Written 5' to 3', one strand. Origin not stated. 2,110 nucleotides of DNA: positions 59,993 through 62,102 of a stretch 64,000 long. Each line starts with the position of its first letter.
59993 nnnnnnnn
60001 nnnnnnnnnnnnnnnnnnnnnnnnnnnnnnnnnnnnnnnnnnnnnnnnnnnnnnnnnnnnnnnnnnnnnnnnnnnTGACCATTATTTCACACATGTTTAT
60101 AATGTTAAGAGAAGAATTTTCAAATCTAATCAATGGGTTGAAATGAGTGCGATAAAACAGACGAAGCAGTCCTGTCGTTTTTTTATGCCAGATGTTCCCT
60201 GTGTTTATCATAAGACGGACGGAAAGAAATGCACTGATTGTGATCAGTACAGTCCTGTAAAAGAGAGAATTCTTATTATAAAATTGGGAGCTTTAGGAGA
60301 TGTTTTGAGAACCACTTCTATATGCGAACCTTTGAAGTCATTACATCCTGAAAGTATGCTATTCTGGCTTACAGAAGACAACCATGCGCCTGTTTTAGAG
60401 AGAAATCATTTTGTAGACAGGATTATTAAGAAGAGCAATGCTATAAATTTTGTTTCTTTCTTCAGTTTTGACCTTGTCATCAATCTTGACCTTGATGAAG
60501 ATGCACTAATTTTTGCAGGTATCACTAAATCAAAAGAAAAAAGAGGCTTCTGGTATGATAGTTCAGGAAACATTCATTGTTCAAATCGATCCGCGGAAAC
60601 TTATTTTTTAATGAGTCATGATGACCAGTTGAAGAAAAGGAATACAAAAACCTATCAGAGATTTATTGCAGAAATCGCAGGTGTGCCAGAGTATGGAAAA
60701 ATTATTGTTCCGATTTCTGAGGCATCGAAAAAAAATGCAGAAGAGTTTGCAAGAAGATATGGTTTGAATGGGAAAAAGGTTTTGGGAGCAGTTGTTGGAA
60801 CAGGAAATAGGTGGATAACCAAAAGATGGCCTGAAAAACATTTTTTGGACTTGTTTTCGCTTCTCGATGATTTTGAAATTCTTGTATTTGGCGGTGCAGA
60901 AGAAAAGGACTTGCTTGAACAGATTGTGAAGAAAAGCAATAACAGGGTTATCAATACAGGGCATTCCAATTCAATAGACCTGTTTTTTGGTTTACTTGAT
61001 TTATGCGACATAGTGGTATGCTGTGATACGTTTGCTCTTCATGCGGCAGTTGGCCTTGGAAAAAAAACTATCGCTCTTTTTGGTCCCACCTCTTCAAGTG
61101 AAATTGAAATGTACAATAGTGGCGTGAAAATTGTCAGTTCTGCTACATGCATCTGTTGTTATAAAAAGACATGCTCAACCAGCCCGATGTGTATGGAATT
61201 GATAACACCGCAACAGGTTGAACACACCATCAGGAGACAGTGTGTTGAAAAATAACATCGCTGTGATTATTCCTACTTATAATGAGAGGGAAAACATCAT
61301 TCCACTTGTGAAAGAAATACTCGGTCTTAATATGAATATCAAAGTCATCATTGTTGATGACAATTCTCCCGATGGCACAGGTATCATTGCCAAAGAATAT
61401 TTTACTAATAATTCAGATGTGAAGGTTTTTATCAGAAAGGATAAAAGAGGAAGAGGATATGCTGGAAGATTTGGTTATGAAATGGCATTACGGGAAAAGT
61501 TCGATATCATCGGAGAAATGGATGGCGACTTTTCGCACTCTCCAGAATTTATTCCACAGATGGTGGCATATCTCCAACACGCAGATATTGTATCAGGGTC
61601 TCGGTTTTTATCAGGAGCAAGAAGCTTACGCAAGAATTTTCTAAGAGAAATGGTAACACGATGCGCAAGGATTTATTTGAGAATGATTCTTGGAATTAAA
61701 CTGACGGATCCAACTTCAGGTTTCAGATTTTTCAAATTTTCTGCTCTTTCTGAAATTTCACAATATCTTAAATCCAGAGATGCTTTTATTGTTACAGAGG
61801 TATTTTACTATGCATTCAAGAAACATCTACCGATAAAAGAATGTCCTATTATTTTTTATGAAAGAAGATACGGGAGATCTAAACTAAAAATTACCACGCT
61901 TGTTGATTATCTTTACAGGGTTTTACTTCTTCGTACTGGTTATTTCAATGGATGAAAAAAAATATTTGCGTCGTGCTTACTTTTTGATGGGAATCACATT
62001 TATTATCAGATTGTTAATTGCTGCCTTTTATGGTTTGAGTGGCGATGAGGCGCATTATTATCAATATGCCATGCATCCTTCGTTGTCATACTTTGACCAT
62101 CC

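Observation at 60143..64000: Envelope glycosylation/lipid A-modification-like cluster: GT9, then GT2 polyprenol-P-sugar synthase, then GT-C (ArnT/PMT-like) fused to a PAP2 phosphatase; the last ORF is missing from the ORF track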

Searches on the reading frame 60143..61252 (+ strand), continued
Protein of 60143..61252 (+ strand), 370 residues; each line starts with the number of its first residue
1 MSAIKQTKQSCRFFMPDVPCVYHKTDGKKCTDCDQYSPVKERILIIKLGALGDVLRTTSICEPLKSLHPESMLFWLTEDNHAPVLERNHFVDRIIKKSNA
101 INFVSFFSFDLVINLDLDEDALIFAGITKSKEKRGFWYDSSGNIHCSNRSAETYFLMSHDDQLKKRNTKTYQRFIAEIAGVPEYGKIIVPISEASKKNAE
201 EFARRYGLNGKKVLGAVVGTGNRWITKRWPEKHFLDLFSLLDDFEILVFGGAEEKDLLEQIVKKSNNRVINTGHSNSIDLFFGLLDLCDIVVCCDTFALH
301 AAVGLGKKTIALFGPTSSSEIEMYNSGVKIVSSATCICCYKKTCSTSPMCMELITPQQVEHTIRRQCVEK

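Call 57: fold_search(model_id=the predicted structure, library=pdb)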
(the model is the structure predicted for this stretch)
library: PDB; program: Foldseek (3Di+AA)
matches with E <= 10: 1688; with E <= 0.001: 275
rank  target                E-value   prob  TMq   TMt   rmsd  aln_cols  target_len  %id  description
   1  3tov_A                1.7e-18  1.00  0.72  0.76   5.1       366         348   18  The crystal structure of the glycosyl transferase family 9 from Veillonella parvula DSM 2008 (released 2011-09-21)
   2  3tov_B                4.7e-18  1.00  0.73  0.78   3.9       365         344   19  The crystal structure of the glycosyl transferase family 9 from Veillonella parvula DSM 2008 (released 2011-09-21)
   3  1psw                  1.0e-15  1.00  0.62  0.68   5.3       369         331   17  Structure of E. coli ADP-heptose lps heptosyltransferase II (released 2003-07-08)
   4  6dfe_B                1.5e-13  1.00  0.61  0.69   4.8       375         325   16  The structure of a ternary complex of E. coli WaaC (released 2018-09-05)
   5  2gt1_B                1.5e-13  1.00  0.58  0.70   5.7       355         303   17  E. coli heptosyltransferase WaaC. (released 2007-05-01)
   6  2gt1_A                5.2e-13  1.00  0.59  0.67   6.5       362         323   16  E. coli heptosyltransferase WaaC. (released 2007-05-01)
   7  2h1h_A                5.9e-13  1.00  0.62  0.71   5.2       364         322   15  E. coli heptosyltransferase WaaC with ADP-2-deoxy-2-fluoro heptose (released 2007-05-22)
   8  2h1h_B                7.0e-13  1.00  0.56  0.65   7.3       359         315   17  E. coli heptosyltransferase WaaC with ADP-2-deoxy-2-fluoro heptose (released 2007-05-22)
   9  2h1f_A                3.2e-12  1.00  0.59  0.68   6.5       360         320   16  E. coli heptosyltransferase WaaC with ADP (released 2007-05-22)
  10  9grx_1                3.9e-10  1.00  0.55  0.51   9.9       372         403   14  NDH-PSI-LHCI supercomplex from S. oleracea (released 2025-02-12)
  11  7wff_a                2.0e-07  1.00  0.54  0.58   7.1       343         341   13  Subcomplexes B,M and L in the Cylic electron transfer supercomplex NDH-PSI from Arabidopsis (released 2022-03-16)
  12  5d01_A                3.0e-07  1.00  0.41  0.42   9.6       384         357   11  Crystal structure of BshA from B. subtilis complexed with N-acetylglucosaminyl-malate (released 2016-09-07)
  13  4rap_D                3.4e-07  1.00  0.50  0.49   6.4       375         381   11  Crystal structure of bacterial iron-containing dodecameric glycosyltransferase TibC from enterotoxigenic E.coli H10407 (released 2014-10-29)
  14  4rap_J                4.9e-07  1.00  0.50  0.48   6.6       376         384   10  Crystal structure of bacterial iron-containing dodecameric glycosyltransferase TibC from enterotoxigenic E.coli H10407 (released 2014-10-29)
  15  4rap_B                5.2e-07  1.00  0.52  0.50   6.0       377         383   11  Crystal structure of bacterial iron-containing dodecameric glycosyltransferase TibC from enterotoxigenic E.coli H10407 (released 2014-10-29)
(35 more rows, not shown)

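Call 63: find_encoding_contigs(protein=P0170, flank=5000, max_places=1)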
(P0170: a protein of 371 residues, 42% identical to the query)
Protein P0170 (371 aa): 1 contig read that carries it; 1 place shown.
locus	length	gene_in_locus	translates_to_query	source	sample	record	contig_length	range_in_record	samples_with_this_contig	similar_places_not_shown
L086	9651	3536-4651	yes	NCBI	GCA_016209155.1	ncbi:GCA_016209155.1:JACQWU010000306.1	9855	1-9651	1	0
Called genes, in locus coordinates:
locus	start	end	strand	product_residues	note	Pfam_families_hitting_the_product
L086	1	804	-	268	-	PF00318:Ribosomal_S2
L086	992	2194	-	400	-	PF01960:ArgJ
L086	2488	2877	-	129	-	PF00380:Ribosomal_S9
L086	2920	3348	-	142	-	PF00572:Ribosomal_L13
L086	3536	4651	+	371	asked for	PF01075:Glyco_transf_9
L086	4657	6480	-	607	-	PF14238:DUF4340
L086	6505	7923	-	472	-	PF23357:DUF7088, PF09822:ABC_transp_aux, PF23355:IFT52_GIFT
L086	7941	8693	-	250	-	PF01061:ABC2_membrane, PF12679:ABC2_membrane_2, PF12730:ABC2_membrane_4 (weak), PF12698:ABC2_membrane_3, PF13346:ABC2_membrane_5 (weak)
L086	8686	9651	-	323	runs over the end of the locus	PF00005:ABC_tran, PF13304:AAA_21 (faint)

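Call 64: find_encoding_contigs(protein=P0215, flank=5000, max_places=1)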
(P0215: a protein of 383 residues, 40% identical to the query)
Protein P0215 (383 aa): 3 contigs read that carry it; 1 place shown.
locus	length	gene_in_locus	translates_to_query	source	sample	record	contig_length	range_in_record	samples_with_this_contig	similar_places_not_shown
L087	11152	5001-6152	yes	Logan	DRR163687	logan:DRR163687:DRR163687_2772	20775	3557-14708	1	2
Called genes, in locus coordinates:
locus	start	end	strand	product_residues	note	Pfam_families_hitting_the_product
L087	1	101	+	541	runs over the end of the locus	PF20154:LNT_N, PF00795:CN_hydrolase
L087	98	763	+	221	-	PF03853:YjeF_N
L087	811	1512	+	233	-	PF00072:Response_reg, PF00486:Trans_reg_C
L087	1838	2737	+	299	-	PF01180:DHO_dh, PF00977:His_biosynth (weak), PF03060:NMO (weak)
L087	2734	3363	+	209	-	PF00117:GATase, PF07685:GATase_3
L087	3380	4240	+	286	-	PF02517:Rce1-like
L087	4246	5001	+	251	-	PF00977:His_biosynth, PF05690:ThiG (faint), PF01207:Dus (weak), PF02581:TMP-TENI (faint), PF03060:NMO (faint)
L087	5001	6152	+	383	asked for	PF01075:Glyco_transf_9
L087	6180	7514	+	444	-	PF13522:GATase_6, PF13537:GATase_7, PF00156:Pribosyltran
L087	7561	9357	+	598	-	PF05157:MshEN, PF00437:T2SSE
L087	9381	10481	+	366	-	PF01590:GAF, PF13185:GAF_2, PF13487:HD_5, PF01966:HD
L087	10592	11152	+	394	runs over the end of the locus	PF00202:Aminotran_3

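Call 65: find_encoding_contigs(protein=P0240, flank=5000, max_places=1)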
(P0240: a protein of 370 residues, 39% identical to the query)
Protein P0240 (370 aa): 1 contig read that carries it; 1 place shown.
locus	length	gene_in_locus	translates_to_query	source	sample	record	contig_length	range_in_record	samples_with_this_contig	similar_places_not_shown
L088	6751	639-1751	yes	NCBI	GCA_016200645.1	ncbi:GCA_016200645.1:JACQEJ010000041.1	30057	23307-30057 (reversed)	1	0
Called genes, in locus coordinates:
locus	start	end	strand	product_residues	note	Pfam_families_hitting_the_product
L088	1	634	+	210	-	?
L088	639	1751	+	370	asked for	PF01075:Glyco_transf_9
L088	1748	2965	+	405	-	PF13439:Glyco_transf_4, PF13579:Glyco_trans_4_4 (weak), PF00534:Glycos_transf_1, PF13692:Glyco_trans_1_4, PF13524:Glyco_trans_1_2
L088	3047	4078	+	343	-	PF00535:Glycos_transf_2, PF10111:Glyco_tranf_2_2, PF13641:Glyco_tranf_2_3, PF13632:Glyco_trans_2_3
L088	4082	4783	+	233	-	PF00535:Glycos_transf_2, PF13641:Glyco_tranf_2_3 (weak)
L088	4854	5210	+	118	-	PF10066:DUF2304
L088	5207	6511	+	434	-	-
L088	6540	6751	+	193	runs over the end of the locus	PF00072:Response_reg, PF03861:ANTAR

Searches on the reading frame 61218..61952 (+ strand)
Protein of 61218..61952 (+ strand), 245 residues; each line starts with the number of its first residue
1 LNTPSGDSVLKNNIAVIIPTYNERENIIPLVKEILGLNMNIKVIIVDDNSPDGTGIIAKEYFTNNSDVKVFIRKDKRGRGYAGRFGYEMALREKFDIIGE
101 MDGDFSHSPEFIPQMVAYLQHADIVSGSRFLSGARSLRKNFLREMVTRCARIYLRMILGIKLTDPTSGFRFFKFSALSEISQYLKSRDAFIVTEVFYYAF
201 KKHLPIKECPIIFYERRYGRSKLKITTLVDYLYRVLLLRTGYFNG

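Call 8: search_protein_families(library=pfam, proteins=[window:61218-61952:+], max_evalue=0.01)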
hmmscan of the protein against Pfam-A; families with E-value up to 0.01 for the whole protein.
window:61218-61952:+ (245 aa): 2 families
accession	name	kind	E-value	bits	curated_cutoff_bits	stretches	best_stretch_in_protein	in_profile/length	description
PF00535.33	Glycos_transf_2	-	3.8e-27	95.7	23.3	1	16-180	2-167/168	Glycosyl transferase family 2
PF13641.12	Glyco_tranf_2_3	-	1.2e-07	32.4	27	1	13-133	2-127/230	Glycosyltransferase like family 2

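Call 9: search_protein_families(library=ncbifam, proteins=[window:61218-61952:+], max_evalue=0.01)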
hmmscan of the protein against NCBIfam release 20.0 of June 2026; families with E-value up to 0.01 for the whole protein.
window:61218-61952:+ (245 aa): 19 families
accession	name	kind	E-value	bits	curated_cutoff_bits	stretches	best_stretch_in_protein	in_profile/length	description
TIGR04182.1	glyco_TIGR04182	equivalog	5.3e-15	55.6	325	1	14-229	2-205/293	S-layer glycoprotein N-glycosyltransferase AglJ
NF047588.1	GlcsyltransPgfSStrep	equivalog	5.4e-12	45.5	500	1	14-182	3-169/308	glycosyltransferase PgfS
NF007986.1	PRK10714.1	equivalog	1.9e-10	40.3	529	1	12-236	6-223/316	undecaprenyl-phosphate 4-deoxy-4-formamido-L-arabinose transferase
NF041391.1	DPhHxTase_Halo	equivalog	1.9e-10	40.1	375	1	20-223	3-192/213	dolichyl-phosphate hexose transferase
NF058614.1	PPMAGASynPpgS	equivalog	4.8e-10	39.3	370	1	15-222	3-205/226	polyprenyl-phospho-N-acetylgalactosaminyl synthase PpgS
TIGR03937.1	PgaC_IcaA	equivalog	5.7e-09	35.4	422.3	1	12-121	45-152/407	poly-beta-1,6-N-acetyl-D-glucosamine synthase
TIGR03469.1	HpnB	hypoth_equivalog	1.7e-08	33.9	379.25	1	13-124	45-165/386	hopene-associated glycosyltransferase HpnB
TIGR04283.1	glyco_like_mftF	equivalog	6.6e-08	32.4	182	1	14-90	1-71/221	TIGR04283 family arsenosugar biosynthesis glycosyltransferase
NF045692.1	OglycostaseCruG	equivalog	2.9e-07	29.8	600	1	12-126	41-161/386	2'-O-glycosyltransferase CruG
NF038302.1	EPS_HpsE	equivalog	3.5e-07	29.5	300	1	13-122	2-114/307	hormogonium polysaccharide biosynthesis glycosyltransferase HpsE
NF047683.1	TeichurnBiosyTuaG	equivalog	3.3e-06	26.9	400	1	11-122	5-114/252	teichuronic acid biosynthesis protein TuaG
NF041865.1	EpsU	equivalog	1.7e-05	24.1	700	1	5-113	32-141/394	exopolysaccharide biosynthesis GT2 family glycosyltransferase EpsU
NF007482.0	PRK10073.1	equivalog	1.9e-05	23.9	423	1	11-90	5-84/334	glycosyltransferase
TIGR03965.1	mycofact_glyco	equivalog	4e-05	22.7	280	1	11-125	73-185/467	mycofactocin biosynthesis glycosyltransferase MftF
NF010496.0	PRK13915.1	equivalog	0.00023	20.3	262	1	11-120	30-143/307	glucosyl-3-phosphoglycerate synthase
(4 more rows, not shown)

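Call 14: search_solved_structures(query=window:61218-61952:+, max_evalue=0.001)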
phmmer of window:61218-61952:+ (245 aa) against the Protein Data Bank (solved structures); distinct sequences matched with E-value up to 0.001: 10.
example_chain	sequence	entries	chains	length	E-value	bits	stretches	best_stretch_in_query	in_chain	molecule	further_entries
5mlz_A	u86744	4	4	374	7.5e-24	88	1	13-237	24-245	Dolichol monophosphate mannose synthase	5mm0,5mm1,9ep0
9hwj_A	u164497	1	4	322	2.8e-08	37.1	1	13-236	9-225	Undecaprenyl-phosphate 4-deoxy-4-formamido-L-arabinose transferase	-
2z87_A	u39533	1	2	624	1.3e-07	34.9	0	14-111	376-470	Chondroitin synthase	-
2z86_A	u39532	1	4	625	1.3e-07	34.9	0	14-111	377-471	Chondroitin synthase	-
9bhc_C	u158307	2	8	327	1.8e-07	34.5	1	12-236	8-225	Undecaprenyl-phosphate 4-deoxy-4-formamido-L-arabinose transferase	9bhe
8vxh_A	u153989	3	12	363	2.2e-07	34.2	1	12-236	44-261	Undecaprenyl-phosphate 4-deoxy-4-formamido-L-arabinose transferase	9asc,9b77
3bcv_A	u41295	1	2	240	8.3e-06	29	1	13-94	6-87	Putative glycosyltransferase protein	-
5eke_A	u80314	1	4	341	4.3e-05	26.7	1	13-190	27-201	Uncharacterized glycosyltransferase sll0501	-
5ekp_C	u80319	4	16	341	4.3e-05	26.7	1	13-190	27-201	Uncharacterized glycosyltransferase sll0501 | Glycosyltransferase sll0501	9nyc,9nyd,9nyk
9nye_A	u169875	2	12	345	4.4e-05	26.6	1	13-190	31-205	Glycosyltransferase sll0501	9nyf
